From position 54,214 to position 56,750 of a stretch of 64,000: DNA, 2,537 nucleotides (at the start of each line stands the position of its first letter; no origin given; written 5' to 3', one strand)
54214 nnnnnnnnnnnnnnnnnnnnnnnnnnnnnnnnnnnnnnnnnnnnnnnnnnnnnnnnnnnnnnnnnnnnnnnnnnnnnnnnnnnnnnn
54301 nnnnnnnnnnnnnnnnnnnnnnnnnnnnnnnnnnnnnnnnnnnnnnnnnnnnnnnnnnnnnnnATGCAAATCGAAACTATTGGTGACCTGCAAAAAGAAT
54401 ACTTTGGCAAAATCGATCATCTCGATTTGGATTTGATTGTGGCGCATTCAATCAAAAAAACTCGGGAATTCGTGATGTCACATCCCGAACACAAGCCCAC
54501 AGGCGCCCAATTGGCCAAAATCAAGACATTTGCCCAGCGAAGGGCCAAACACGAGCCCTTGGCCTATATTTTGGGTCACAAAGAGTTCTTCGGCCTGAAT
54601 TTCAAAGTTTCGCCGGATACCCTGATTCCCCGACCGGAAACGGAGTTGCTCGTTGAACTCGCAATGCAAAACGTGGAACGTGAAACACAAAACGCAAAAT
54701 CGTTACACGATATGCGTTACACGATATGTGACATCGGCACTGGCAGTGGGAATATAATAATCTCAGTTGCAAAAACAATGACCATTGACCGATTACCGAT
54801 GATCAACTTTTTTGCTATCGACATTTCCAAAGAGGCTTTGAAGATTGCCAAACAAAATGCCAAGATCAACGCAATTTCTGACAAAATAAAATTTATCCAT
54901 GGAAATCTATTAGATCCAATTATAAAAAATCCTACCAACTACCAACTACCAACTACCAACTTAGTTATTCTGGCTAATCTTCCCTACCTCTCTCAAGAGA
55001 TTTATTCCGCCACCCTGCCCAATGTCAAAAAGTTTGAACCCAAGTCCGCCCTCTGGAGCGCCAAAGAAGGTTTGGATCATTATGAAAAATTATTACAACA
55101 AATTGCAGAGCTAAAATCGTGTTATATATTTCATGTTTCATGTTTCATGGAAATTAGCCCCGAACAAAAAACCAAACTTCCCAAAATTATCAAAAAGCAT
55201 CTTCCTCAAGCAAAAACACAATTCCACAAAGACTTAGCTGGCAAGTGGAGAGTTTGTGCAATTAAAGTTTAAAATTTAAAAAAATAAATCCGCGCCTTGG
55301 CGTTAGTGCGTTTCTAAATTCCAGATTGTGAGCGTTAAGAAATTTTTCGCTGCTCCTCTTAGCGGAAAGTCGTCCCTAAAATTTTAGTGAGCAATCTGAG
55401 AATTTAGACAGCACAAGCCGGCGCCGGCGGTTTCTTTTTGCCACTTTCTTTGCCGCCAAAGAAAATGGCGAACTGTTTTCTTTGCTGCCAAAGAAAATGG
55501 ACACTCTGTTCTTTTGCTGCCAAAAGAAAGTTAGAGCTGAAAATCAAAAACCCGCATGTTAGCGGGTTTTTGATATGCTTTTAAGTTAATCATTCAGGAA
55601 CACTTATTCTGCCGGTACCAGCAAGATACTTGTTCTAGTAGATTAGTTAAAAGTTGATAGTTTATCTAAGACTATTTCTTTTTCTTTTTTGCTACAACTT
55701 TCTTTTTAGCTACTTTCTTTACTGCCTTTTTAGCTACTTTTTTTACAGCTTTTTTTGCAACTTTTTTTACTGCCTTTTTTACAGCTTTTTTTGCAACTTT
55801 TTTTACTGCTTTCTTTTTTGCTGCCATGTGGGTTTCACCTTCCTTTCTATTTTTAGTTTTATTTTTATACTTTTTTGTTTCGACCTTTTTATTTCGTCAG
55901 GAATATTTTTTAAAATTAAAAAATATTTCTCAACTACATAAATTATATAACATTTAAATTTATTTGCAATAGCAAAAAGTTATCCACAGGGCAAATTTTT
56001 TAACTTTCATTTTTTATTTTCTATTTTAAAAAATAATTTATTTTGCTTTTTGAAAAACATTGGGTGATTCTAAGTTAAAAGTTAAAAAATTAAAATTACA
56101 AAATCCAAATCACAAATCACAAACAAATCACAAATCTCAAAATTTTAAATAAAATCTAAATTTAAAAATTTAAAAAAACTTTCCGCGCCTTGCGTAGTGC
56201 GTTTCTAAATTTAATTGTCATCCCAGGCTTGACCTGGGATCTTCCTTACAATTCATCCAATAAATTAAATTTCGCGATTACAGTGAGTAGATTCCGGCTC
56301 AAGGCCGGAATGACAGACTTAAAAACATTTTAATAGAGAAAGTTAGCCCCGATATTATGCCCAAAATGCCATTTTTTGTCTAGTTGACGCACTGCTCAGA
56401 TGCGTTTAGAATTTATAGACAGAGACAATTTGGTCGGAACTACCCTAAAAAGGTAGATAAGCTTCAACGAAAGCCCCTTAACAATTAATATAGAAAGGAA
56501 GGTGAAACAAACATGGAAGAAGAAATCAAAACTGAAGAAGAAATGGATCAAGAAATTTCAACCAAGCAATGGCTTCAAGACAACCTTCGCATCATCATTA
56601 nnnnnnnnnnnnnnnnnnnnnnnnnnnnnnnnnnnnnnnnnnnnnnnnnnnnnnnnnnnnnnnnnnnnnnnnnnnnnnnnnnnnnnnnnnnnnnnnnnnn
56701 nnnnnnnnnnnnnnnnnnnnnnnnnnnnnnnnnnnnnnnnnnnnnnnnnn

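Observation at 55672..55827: Unannotated gene for a 51-aa Lys/Ala-rich histone H1-like 'KKAV' repeat protein, antisense to a spurious low-complexity ORF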

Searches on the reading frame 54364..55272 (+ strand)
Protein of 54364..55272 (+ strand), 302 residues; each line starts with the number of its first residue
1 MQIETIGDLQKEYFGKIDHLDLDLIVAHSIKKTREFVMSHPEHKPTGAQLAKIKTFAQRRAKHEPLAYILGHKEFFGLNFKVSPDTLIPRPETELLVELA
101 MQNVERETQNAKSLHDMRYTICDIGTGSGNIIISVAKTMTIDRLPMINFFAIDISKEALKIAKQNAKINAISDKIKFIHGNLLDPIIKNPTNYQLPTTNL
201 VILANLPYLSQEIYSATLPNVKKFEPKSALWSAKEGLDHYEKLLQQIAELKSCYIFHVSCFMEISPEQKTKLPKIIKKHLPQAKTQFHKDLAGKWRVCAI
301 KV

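Call 11: list_cluster_members(proteins=[window:55675-55827:-, window:54364-55272:+, window:56513-57091:+])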
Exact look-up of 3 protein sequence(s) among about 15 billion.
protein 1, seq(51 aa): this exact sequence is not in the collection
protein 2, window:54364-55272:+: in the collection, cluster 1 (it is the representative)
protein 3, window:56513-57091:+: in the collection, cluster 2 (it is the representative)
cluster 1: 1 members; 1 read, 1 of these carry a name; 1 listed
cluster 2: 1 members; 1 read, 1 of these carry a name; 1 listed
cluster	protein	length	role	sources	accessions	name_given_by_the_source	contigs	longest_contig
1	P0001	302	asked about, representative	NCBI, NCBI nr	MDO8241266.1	MAG: peptide chain release factor N(5)-glutamine methyltransferase [Candidatus ... | peptide chain release factor N(5)-glutamine methyltransferase [Candidatus Moranbacteria ...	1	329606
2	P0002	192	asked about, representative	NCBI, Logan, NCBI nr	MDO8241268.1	MAG: hypothetical protein Q7T51_04805 [Candidatus Moranbacteria bacterium] | hypothetical protein [Candidatus Moranbacteria bacterium]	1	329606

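Call 56: search_protein_families(library=pfam, proteins=[window:54364-55272:+], max_evalue=0.001)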
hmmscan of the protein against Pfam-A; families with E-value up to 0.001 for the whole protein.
window:54364-55272:+ (302 aa): 8 families
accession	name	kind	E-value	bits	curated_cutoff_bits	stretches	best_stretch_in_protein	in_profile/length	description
PF17827.6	PrmC_N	-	7.2e-12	46.1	23.4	1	18-71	18-71/71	PrmC N-terminal domain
PF13847.12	Methyltransf_31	-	2.5e-10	40.7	27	1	119-211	5-91/145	Methyltransferase domain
PF06325.19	PrmA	-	6.4e-07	29.6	22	1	117-181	161-220/296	Ribosomal protein L11 methyltransferase (PrmA)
PF13649.12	Methyltransf_25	-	2.4e-06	28.6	27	1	121-185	1-58/97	Methyltransferase domain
PF05175.20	MTS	-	2.3e-05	24.6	23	1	118-187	32-95/170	Methyltransferase small domain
PF09445.16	Methyltransf_15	-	7.3e-05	22.8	22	1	121-186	4-62/165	RNA cap guanine-N2 methyltransferase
PF12847.13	Methyltransf_18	-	0.00025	21.5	27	1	113-188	10-80/151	Methyltransferase domain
PF08242.18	Methyltransf_12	-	0.00083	20.5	30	0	123-169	2-43/98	Methyltransferase domain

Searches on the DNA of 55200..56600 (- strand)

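Call 44: search_rna_families(sources=[L002, L013, L016, L017, L036, L058, L062, L074, L080, L081, L089, L094, L097, L099, L100, L103, L109, L113], threshold=gathering)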
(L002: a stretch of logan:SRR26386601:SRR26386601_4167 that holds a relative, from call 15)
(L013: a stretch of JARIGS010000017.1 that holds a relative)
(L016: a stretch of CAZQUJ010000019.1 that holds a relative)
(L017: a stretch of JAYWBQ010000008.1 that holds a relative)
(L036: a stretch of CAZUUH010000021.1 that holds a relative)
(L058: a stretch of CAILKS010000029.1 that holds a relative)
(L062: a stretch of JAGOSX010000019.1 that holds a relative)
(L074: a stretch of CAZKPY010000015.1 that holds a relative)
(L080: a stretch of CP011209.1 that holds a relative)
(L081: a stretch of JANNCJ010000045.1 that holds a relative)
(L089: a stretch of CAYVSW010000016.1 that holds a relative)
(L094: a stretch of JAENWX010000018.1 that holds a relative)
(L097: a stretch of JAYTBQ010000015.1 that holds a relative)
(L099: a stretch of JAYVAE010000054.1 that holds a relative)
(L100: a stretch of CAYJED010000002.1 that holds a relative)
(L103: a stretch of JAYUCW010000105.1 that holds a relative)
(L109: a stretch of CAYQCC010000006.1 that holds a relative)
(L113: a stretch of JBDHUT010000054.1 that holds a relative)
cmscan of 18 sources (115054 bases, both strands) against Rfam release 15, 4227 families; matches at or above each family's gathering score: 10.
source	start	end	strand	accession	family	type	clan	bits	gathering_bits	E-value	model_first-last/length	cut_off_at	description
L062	1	1152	+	RF00177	SSU_rRNA_bacteria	Gene; rRNA;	CL00111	979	50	0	424-1533/1533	5'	Bacterial small subunit ribosomal RNA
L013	6726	8000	-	RF00177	SSU_rRNA_bacteria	Gene; rRNA;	CL00111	904.3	50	2.6e-285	511-1533/1533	5'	Bacterial small subunit ribosomal RNA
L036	1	507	+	RF00177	SSU_rRNA_bacteria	Gene; rRNA;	CL00111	352.7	50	3.2e-108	1052-1533/1533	5'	Bacterial small subunit ribosomal RNA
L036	1009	1376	+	RF00010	RNaseP_bact_a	Gene; ribozyme;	CL00002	120.1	100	6.1e-36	1-367/367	no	Bacterial RNase P class A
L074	6609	7006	-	RF00023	tmRNA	Gene;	CL00001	111.8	47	1.3e-42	1-374/374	no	transfer-messenger RNA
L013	1911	2223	+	RF00010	RNaseP_bact_a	Gene; ribozyme;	CL00002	106.1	100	3.4e-31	1-367/367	no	Bacterial RNase P class A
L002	3702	4058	+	RF00010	RNaseP_bact_a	Gene; ribozyme;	CL00002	104.9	100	9.2e-31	1-367/367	no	Bacterial RNase P class A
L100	6966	7038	-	RF00005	tRNA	Gene; tRNA;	CL00001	70.3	29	4.7e-13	1-71/71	no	tRNA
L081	695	767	-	RF00005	tRNA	Gene; tRNA;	CL00001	66.6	29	4.8e-12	1-71/71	no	tRNA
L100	7752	7823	-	RF00005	tRNA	Gene; tRNA;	CL00001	65.2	29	1.2e-11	1-71/71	no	tRNA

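Call 45: search_rna_families(source=window, start=55200, end=56600, threshold=evalue, max_evalue=10)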
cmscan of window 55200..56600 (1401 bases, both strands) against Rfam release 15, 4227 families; matches with E-value up to 10: 30.
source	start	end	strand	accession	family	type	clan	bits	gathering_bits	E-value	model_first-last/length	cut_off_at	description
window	55505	55576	+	RF02495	ohsC_RNA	Gene; antitoxin;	-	26.9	50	0.16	1-77/77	no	Oppression of Hydrophobic ORF by sRNA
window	55539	55608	-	RF02064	STnc370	Gene; sRNA;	-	26.7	54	0.6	1-71/71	no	Enterobacterial sRNA STnc370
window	55541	55673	-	RF01859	Phe_leader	Cis-reg; leader;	-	23.3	55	0.39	1-125/125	no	Phenylalanine leader peptide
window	56216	56317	+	RF00842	MIR403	Gene; miRNA;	-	23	70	0.066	1-115/115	no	MIR403 microRNA precursor family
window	56198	56334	-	RF02625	WsnRNA46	Gene; sRNA;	-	22.2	65.3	0.17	1-151/151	no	Wolbachia sRNA 46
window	55481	55590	+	RF02667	PsiU2-38.40.42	Gene; snRNA; snoRNA; scaRNA;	-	22.1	88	0.33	1-136/136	no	Drosophila small cajal body-specific RNA PsiU2-38.40.4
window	55439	55500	-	RF03973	mir-5615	Gene; miRNA;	-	21.8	82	0.23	1-61/61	no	mir-5615 microRNA precursor family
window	55515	55687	+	RF01770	rimP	Cis-reg; leader;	-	21.6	47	1.1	1-102/102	no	Gammaprotebacteria rimP leader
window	55459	55597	-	RF01770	rimP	Cis-reg; leader;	-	21.6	47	1.1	1-102/102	no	Gammaprotebacteria rimP leader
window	55542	55626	-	RF00513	Trp_leader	Cis-reg; leader;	-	21.4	41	0.18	1-100/100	no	Tryptophan operon leader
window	55538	55641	-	RF01772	rnk_pseudo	Cis-reg; leader;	-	21.3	55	0.82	1-108/108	no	Pseudomonas rnk leader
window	55546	55628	-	RF01393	isrJ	Gene; sRNA;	-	20.2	37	0.65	1-75/75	no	isrJ Hfq binding RNA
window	55541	55654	-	RF00506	Thr_leader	Cis-reg; leader;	-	19.9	55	0.7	1-118/118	no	Threonine operon leader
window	55498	55579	+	RF02075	STnc230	Gene; sRNA;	-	19.7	50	6.8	1-83/83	no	Enterobacterial sRNA STnc230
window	55441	55502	+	RF03973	mir-5615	Gene; miRNA;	-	19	82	1.3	1-61/61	no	mir-5615 microRNA precursor family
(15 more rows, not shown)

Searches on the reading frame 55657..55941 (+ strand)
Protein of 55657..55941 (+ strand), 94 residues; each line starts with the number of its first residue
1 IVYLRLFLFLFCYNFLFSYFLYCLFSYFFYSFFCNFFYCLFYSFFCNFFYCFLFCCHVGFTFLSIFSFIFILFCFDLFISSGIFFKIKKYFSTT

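Call 31: list_cluster_members(proteins=[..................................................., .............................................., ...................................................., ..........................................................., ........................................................, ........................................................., window:55657-55941:+, window:55407-55547:-, window:56190-56330:+, window:55438-55581:+])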
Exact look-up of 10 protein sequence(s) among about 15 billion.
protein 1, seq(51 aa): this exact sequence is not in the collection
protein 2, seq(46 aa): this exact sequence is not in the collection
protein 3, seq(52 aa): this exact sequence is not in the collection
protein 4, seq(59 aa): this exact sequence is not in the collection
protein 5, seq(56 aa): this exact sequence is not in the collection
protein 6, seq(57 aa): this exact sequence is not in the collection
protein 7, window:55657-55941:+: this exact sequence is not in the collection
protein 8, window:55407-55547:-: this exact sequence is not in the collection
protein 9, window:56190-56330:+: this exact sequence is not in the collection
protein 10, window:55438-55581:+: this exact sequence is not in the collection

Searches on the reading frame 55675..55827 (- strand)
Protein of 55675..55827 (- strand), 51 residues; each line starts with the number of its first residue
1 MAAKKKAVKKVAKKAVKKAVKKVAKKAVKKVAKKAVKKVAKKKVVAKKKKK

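Call 7: search_protein_families(library=pfam, proteins=[window:55675-55827:-], max_evalue=10)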
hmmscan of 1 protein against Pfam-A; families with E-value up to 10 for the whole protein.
seq(51 aa): 2 families
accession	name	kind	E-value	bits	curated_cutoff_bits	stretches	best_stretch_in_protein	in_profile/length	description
PF14196.11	ATC_hydrolase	-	0.64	11.3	28.1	1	7-49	12-54/145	L-2-amino-thiazoline-4-carboxylic acid hydrolase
PF22734.1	NNH2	-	2.8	8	27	1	5-39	7-41/181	NACHT N-terminal Helical domain 2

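Call 8: search_protein_families(library=ncbifam, proteins=[window:55675-55827:-], max_evalue=10)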
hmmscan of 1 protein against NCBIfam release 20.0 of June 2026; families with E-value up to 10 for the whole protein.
seq(51 aa): 2 families
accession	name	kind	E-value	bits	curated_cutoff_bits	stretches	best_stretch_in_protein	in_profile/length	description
NF011889.0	PRK15362.1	equivalog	0.14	10.8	540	1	5-44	311-350/476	type III secretion system translocon protein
NF041295.1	dynobact_RiPP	equivalog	9.4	6.6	40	0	19-39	9-30/48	dynobactin A family peptide antibiotic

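Call 10: find_encoding_contigs(protein=window:55675-55827:-, flank=5000, max_places=6)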
Protein seq(51 aa) (51 aa): 1 contig read that carries it; 1 place shown.
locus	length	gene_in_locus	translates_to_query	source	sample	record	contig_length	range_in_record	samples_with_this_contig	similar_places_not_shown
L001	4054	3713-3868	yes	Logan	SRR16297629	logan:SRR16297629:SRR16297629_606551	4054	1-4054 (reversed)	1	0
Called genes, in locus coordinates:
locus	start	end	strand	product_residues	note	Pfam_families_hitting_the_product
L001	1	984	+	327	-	?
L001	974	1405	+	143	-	-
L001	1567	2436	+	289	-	PF00953:Glycos_transf_4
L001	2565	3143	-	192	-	-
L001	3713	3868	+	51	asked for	-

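Call 12: find_homologous_proteins(query=window:55675-55827:-, max_evalue=0.001)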
Query seq(51 aa) (51 aa): 1 proteins with E <= 0.001 among 3819 candidates.
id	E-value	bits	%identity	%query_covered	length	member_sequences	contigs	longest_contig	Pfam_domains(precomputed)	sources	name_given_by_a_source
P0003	6.8e-4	37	-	-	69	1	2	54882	-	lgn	-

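Call 15: find_encoding_contigs(protein=P0003, flank=6000, max_places=6)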
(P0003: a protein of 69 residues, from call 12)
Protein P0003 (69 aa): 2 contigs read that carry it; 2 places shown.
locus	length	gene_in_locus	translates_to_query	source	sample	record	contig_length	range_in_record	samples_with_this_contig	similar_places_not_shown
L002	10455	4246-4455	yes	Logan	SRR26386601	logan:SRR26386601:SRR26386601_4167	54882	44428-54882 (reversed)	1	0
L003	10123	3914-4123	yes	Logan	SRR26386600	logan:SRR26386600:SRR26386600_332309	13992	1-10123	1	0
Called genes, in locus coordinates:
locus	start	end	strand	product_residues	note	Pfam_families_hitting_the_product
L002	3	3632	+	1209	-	?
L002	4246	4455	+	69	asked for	-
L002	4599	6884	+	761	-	PF07517:SecA_DEAD, PF01043:SecA_PP_bind, PF21090:P-loop_SecA, PF07516:SecA_SW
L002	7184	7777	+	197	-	-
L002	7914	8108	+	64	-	-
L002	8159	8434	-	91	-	-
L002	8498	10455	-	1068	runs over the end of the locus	PF02811:PHP, PF07733:DNA_pol3_alpha, PF17657:DNA_pol3_finger, PF14579:HHH_6, PF01336:tRNA_anti-codon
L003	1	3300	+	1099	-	?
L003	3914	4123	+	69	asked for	-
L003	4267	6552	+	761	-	PF07517:SecA_DEAD, PF01043:SecA_PP_bind, PF21090:P-loop_SecA, PF07516:SecA_SW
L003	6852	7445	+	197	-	-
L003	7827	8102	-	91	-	-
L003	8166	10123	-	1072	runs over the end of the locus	PF02811:PHP, PF07733:DNA_pol3_alpha, PF17657:DNA_pol3_finger, PF14579:HHH_6, PF01336:tRNA_anti-codon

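Call 20: find_related_loci(query=window:55675-55827:-, collection=genome_contigs, flank=3000)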
Query seq(51 aa) (51 aa) in genome_contigs; peptide patterns used: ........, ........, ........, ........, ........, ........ (x = any residue, [..] = any of these).
600 stretches matched a pattern, but none encodes a relative of the query by tblastn (E <= 1e-3).

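Call 27: search_protein_representatives(protein=window:55675-55827:-)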
Query: 51 residues. Proteins with E-value up to 0.001 (for the whole library): 5; up to 1e-10: 0; up to 1e-30: 0. The best 5 are listed.
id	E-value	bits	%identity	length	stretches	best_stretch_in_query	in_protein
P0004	2.4e-07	45.6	48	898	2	3-38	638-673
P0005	1.5e-05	40.2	30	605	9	2-42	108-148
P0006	3.9e-05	39.0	55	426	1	5-46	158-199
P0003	2.2e-04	36.7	95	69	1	8-50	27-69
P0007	2.7e-04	36.4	82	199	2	4-42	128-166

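Call 52: predict_structure(protein=window:55675-55827:-)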
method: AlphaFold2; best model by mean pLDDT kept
length: 51 residues; sequences in the alignment: 1
mean_pLDDT: 86.1   pTM: 0.39
mean pLDDT of the five models: 86.1, 85.4, 81.0, 80.2, 79.5
residues with pLDDT >= 90: 17; 70-90: 31; 50-70: 3; < 50: 0
segments of 3 or more residues with pLDDT < 50: none
pLDDT, mean of each block of 10 residues (from residue 1): 74 91 91 91 86 71
secondary structure, 60 per line:
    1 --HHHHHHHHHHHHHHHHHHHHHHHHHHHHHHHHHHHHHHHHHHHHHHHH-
elements in order: H3-50

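Call 60: search_solved_structures(query=window:55675-55827:-, max_evalue=1)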
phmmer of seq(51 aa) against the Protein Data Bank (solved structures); distinct sequences matched with E-value up to 1: 0.

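Call 61: search_protein_families(library=phrogs, proteins=[window:55675-55827:-], max_evalue=1)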
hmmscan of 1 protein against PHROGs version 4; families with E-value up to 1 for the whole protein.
seq(51 aa): 3 families
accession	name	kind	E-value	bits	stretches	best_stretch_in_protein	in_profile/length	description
phrog_8332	-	unknown function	0.37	11.3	1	3-44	175-216/248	-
phrog_17348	-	unknown function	0.43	11.7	1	12-49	42-79/164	-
phrog_9077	-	unknown function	0.86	10.9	1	3-46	24-65/81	-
